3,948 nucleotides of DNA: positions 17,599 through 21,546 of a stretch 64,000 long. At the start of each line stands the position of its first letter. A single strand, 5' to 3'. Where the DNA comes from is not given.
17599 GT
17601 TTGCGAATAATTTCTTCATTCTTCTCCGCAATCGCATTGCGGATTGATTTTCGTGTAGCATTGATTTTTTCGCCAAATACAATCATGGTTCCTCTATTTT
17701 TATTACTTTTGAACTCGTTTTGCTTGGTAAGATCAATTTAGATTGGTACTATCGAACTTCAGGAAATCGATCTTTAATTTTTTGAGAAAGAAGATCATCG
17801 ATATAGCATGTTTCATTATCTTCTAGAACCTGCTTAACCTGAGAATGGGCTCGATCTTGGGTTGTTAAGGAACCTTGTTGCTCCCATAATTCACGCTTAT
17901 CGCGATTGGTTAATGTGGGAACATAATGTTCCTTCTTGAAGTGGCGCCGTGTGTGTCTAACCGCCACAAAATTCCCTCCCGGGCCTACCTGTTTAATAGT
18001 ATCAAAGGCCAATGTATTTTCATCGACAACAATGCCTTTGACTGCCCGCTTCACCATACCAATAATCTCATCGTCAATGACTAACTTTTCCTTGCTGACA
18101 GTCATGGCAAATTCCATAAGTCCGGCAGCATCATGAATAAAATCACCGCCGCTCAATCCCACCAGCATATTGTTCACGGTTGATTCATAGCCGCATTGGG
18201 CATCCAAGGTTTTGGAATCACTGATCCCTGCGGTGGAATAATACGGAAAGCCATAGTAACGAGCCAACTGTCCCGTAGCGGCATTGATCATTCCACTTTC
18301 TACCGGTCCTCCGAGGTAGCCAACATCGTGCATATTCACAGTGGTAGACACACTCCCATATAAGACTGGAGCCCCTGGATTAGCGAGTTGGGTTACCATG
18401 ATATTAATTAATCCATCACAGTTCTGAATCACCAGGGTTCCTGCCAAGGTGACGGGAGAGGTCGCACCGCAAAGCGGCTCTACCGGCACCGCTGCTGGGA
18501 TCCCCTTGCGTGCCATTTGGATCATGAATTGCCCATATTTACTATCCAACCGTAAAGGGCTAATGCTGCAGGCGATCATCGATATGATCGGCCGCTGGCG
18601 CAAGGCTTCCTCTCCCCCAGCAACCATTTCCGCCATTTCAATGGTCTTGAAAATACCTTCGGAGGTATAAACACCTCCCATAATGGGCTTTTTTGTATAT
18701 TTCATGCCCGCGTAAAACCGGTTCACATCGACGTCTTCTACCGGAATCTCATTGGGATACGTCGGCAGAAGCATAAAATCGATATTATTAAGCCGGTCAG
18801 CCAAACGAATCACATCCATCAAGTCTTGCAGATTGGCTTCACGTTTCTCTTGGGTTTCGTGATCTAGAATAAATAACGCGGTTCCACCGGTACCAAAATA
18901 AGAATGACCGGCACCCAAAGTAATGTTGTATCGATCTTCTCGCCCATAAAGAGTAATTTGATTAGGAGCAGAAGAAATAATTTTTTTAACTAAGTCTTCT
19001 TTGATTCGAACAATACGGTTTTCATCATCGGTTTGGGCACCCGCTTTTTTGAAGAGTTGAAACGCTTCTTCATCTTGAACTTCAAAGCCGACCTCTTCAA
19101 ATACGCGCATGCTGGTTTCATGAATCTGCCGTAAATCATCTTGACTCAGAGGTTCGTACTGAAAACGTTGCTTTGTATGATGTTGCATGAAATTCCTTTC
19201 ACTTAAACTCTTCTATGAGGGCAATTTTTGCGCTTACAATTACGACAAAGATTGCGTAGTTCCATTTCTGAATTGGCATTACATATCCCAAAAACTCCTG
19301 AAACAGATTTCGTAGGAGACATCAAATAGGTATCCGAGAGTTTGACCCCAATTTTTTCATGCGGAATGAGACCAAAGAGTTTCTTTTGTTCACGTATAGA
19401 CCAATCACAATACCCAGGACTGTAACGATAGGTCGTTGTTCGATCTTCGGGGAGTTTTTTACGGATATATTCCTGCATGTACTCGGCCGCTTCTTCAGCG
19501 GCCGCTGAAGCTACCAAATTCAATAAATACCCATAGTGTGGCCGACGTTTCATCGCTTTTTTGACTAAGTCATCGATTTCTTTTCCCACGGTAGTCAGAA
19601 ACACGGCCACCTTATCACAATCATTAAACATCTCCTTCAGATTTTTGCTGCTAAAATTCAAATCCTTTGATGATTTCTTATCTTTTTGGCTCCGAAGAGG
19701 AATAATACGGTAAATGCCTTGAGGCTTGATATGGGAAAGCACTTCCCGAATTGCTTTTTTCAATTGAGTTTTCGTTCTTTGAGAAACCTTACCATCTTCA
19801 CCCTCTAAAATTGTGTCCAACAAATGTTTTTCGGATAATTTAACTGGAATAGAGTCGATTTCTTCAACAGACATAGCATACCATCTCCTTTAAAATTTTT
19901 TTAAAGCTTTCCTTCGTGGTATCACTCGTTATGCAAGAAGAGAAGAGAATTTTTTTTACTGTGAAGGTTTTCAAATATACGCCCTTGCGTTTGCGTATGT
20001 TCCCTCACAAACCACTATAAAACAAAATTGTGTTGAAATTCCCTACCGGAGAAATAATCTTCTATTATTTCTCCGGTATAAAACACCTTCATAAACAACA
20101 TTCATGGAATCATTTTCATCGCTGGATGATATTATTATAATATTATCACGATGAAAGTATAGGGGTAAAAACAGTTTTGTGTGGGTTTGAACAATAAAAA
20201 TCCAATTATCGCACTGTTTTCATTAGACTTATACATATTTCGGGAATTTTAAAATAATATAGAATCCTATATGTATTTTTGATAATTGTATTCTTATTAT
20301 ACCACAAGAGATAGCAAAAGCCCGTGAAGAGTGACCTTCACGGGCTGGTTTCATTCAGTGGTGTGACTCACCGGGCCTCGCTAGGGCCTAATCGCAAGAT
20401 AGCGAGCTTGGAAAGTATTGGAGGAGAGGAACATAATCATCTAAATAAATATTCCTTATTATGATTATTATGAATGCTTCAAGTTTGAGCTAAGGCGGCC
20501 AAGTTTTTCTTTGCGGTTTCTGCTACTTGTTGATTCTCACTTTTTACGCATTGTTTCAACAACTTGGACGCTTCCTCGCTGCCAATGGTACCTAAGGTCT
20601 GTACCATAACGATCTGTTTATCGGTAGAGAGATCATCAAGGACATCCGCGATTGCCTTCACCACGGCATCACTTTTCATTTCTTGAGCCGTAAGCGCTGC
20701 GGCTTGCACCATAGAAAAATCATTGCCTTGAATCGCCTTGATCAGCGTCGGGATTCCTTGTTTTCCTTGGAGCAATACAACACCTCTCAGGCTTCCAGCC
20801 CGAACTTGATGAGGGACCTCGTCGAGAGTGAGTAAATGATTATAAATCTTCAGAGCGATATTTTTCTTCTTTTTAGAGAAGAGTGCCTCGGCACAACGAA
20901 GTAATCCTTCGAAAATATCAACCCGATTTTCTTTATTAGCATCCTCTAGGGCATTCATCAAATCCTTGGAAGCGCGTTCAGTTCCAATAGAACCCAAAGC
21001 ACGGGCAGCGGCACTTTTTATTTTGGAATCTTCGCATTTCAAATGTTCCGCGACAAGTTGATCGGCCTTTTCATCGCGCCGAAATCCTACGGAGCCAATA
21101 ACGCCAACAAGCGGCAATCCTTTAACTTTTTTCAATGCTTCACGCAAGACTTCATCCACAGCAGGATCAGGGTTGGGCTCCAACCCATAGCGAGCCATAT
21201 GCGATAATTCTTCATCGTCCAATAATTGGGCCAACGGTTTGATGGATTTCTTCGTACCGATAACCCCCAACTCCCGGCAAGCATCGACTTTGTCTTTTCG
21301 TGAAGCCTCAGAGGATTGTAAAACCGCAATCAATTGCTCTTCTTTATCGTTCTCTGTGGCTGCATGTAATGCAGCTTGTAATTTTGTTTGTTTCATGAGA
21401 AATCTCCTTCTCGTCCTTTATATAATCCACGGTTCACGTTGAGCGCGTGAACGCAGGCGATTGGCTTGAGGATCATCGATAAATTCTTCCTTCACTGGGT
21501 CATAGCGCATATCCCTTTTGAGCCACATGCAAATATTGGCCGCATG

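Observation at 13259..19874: Split-MetH-style corrinoid methyltransferase operon with two MttB-superfamily paralogs in a PVC-like genome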

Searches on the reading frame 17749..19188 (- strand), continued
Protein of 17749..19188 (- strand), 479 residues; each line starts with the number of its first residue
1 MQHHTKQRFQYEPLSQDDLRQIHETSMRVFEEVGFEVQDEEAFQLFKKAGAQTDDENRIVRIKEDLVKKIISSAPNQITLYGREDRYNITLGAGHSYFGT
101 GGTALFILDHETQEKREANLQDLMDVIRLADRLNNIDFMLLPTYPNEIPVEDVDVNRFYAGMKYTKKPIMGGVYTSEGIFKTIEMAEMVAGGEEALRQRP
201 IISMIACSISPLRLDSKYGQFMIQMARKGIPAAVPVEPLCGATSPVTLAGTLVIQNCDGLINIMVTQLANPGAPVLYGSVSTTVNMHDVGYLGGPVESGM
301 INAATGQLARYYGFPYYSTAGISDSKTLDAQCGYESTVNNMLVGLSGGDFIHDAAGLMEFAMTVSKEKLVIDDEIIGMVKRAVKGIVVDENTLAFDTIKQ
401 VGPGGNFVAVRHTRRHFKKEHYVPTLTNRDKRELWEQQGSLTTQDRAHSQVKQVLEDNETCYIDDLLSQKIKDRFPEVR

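Call 18: search_solved_structures(query=window:17749-19188:-, show_alignments=3)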
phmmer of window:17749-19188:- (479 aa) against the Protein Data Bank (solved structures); distinct sequences matched with E-value up to 0.001: 5.
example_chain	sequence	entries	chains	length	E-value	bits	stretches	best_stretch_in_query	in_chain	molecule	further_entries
2qne_A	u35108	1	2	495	1.7e-87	297.3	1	10-465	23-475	Putative methyltransferase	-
9yce_A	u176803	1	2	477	2.3e-87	296.9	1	10-465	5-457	Glycine betaine methyltransferase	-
7xcl_A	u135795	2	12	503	8.2e-78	265.4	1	15-465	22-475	Trimethylamine methyltransferase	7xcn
7xcm_A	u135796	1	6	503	1.5e-77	264.6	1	15-465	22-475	Trimethylamine methyltransferase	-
4yyc_A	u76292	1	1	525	4.6e-58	200.3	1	9-473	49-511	Putative trimethylamine methyltransferase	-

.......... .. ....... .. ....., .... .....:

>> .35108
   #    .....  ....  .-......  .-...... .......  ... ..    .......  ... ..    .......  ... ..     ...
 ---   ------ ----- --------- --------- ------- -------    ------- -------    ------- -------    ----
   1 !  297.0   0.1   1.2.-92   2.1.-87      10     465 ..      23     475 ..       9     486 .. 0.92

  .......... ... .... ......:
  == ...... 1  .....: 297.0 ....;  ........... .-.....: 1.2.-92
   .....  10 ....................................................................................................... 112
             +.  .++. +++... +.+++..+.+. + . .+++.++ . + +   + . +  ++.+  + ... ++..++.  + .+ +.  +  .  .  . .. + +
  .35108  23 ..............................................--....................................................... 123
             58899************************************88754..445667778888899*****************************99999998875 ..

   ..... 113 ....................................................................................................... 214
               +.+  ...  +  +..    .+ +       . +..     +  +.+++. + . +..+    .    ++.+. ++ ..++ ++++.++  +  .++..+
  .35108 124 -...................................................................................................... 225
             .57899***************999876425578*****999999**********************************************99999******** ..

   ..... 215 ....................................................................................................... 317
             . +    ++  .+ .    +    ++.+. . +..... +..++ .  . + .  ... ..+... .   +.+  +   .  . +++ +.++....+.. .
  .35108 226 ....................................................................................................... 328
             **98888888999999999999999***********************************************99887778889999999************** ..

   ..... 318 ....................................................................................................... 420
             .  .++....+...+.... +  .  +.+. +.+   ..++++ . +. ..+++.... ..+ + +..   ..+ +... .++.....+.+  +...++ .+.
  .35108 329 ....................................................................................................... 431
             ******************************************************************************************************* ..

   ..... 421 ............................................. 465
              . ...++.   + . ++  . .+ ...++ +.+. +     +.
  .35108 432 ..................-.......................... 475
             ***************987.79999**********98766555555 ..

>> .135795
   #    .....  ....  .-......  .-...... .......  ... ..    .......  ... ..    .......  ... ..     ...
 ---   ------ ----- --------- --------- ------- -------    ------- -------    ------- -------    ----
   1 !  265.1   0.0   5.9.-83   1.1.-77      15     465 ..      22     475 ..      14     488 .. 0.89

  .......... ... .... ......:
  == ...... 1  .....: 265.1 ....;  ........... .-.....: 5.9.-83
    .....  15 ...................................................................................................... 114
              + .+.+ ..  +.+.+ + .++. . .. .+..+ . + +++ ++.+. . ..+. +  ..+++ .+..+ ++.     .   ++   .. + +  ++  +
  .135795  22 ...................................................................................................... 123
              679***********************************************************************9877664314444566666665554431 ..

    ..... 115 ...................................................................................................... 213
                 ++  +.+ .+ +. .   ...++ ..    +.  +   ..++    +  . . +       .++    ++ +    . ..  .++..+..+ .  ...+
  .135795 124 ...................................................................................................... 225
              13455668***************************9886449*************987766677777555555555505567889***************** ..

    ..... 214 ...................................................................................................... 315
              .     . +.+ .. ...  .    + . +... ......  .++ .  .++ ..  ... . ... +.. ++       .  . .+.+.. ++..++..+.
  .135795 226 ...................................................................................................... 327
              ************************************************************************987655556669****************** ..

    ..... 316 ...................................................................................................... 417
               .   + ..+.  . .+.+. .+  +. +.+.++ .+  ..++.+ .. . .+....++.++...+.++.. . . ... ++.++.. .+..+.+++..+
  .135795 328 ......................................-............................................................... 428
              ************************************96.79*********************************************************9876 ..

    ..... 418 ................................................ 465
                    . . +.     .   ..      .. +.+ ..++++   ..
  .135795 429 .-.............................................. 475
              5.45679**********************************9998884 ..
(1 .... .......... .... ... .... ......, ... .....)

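Call 91: find_encoding_contigs(protein=P0084, flank=9000, max_places=2)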
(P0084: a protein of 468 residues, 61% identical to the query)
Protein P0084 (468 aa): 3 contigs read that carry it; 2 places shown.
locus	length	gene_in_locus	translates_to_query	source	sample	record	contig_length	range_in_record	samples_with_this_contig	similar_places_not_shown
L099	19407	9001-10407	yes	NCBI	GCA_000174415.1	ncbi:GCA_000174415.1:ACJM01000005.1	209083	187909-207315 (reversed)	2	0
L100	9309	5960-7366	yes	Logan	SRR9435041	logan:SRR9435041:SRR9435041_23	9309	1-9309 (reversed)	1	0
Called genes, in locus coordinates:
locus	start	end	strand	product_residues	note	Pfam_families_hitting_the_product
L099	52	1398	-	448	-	PF00209:SNF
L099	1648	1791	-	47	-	-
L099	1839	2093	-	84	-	PF01541:GIY-YIG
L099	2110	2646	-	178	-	PF00857:Isochorismatase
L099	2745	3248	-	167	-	PF00005:ABC_tran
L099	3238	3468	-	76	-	-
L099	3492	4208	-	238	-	PF01061:ABC2_membrane, PF09847:12TM_1 (weak), PF12679:ABC2_membrane_2 (weak), PF12698:ABC2_membrane_3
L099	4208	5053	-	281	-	PF00005:ABC_tran, PF13304:AAA_21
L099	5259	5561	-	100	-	-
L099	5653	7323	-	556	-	PF16949:ABC_tran_2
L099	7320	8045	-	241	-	PF00005:ABC_tran, PF13304:AAA_21 (weak)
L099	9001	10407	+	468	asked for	PF06253:MTTB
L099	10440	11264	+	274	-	PF00809:Pterin_bind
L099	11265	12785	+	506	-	PF06253:MTTB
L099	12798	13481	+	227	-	PF02607:B12-binding_2, PF02310:B12-binding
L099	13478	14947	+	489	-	PF06253:MTTB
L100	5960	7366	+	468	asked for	PF06253:MTTB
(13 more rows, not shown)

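Call 92: find_encoding_contigs(protein=P0085, flank=9000, max_places=1)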
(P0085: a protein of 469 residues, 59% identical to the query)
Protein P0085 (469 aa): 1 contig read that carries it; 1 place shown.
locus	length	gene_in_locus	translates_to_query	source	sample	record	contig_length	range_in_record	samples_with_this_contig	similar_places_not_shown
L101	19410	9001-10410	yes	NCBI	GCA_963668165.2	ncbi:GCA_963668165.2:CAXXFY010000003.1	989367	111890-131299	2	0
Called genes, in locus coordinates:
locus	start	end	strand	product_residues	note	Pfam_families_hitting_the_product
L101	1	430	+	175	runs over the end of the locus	PF04542:Sigma70_r2, PF08281:Sigma70_r4_2, PF04545:Sigma70_r4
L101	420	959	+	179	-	-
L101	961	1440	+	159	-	-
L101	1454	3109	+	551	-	PF01833:TIG, PF01841:Transglut_core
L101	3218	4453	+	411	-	PF00027:cNMP_binding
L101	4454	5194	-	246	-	PF01135:PCMT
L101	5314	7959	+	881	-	PF00133:tRNA-synt_1, PF09334:tRNA-synt_1g, PF13603:tRNA-synt_1_2, PF09334:tRNA-synt_1g (weak), PF08264:Anticodon_1, PF10458:Val_tRNA-synt_C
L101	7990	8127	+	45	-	-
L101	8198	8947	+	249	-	-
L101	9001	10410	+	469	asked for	PF06253:MTTB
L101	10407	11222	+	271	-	PF00809:Pterin_bind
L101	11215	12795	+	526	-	PF06253:MTTB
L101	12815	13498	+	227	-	PF02607:B12-binding_2, PF02310:B12-binding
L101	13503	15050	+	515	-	PF06253:MTTB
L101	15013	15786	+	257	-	PF13522:GATase_6, PF13537:GATase_7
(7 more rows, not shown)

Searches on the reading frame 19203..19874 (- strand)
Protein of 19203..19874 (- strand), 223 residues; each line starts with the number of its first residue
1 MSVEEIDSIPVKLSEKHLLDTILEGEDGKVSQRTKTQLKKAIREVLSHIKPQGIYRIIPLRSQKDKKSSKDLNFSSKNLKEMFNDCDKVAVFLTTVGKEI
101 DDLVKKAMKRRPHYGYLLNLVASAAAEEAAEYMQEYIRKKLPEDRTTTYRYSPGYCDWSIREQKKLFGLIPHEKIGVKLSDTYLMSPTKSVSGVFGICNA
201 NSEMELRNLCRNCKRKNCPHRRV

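Call 3: search_protein_families(library=pfam, proteins=[window:19203-19874:-], max_evalue=0.01)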
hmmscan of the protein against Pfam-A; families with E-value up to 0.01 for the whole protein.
window:19203-19874:- (223 aa): 1 family
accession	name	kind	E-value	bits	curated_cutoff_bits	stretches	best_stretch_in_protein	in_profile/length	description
PF02965.22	Met_synt_B12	-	2.2e-15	57.3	25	1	53-195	86-246/273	Vitamin B12 dependent methionine synthase, activation domain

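Call 4: search_protein_families(library=ncbifam, proteins=[window:19203-19874:-], max_evalue=0.01)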
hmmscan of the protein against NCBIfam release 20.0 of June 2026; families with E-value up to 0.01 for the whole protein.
window:19203-19874:- (223 aa): 2 families
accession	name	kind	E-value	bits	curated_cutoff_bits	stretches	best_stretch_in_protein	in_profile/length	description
TIGR02082.1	metH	equivalog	3.4e-09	34.9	1010.85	1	80-195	1040-1171/1182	methionine synthase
NF007024.0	PRK09490.1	equivalog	6.7e-08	30.8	1497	1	53-195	1028-1188/1234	methionine synthase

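Call 71: search_solved_structures(query=A2, max_evalue=0.01, show_alignments=3)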
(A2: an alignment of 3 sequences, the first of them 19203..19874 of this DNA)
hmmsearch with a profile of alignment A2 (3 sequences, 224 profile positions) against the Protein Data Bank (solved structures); distinct sequences matched with E-value up to 0.01: 2.
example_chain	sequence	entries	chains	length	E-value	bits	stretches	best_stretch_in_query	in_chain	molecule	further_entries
1j6r_A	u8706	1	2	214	5.4e-11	45.4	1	5-198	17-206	METHIONINE SYNTHASE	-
8g3h_A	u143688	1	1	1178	0.0056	19.2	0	142-196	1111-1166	Methionine synthase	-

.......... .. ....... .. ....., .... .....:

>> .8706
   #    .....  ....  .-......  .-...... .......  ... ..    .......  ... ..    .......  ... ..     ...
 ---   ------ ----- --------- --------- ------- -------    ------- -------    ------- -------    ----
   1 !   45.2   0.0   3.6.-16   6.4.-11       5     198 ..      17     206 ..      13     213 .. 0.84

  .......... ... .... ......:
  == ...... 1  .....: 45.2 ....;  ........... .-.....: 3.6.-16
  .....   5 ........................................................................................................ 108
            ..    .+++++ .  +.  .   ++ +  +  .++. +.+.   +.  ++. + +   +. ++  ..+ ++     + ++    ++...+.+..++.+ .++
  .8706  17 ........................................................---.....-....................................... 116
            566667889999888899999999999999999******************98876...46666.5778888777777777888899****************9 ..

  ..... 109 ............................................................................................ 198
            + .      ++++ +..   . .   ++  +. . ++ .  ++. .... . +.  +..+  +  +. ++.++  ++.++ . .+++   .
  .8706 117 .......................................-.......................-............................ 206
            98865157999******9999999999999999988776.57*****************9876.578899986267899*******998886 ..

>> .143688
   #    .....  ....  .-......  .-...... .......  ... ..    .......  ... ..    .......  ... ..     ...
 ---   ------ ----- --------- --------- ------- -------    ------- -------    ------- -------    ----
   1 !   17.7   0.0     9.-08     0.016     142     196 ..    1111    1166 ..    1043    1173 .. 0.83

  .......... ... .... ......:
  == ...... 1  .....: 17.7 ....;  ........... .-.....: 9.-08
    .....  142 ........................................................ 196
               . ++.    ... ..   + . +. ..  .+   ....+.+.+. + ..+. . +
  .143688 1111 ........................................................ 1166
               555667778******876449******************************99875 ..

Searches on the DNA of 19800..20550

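Call 9: search_rna_families(source=window, start=19800, end=20550, threshold=evalue, max_evalue=1)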
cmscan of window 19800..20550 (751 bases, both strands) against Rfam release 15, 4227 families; matches with E-value up to 1: 0.
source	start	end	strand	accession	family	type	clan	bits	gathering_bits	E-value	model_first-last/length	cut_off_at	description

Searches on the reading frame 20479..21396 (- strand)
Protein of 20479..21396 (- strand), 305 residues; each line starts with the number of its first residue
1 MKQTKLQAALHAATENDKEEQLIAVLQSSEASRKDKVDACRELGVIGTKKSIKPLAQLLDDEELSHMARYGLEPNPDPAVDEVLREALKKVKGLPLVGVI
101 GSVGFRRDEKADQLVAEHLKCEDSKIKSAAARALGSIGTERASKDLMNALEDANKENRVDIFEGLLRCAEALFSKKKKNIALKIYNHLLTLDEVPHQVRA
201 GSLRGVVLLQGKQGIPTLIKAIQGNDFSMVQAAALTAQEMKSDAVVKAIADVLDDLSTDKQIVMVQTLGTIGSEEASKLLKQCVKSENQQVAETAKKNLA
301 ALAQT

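Call 6: search_protein_families(library=pfam, proteins=[window:20479-21396:-], max_evalue=0.001)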
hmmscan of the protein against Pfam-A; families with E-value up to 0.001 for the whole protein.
window:20479-21396:- (305 aa): 4 families
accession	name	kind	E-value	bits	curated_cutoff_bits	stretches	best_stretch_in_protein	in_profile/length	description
PF13646.12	HEAT_2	-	1.2e-19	70.8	27.7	1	101-156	22-77/88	HEAT repeats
PF03130.22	HEAT_PBS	-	3.2e-11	43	20.9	0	128-152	3-27/27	PBS lyase HEAT-like repeat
PF13446.11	RPT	-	1.3e-05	25.4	28.2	0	122-151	29-59/59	A repeated domain in UCH-protein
PF00514.29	Arm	-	6.2e-05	23.3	20.6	0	118-137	20-39/41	Armadillo/beta-catenin-like repeat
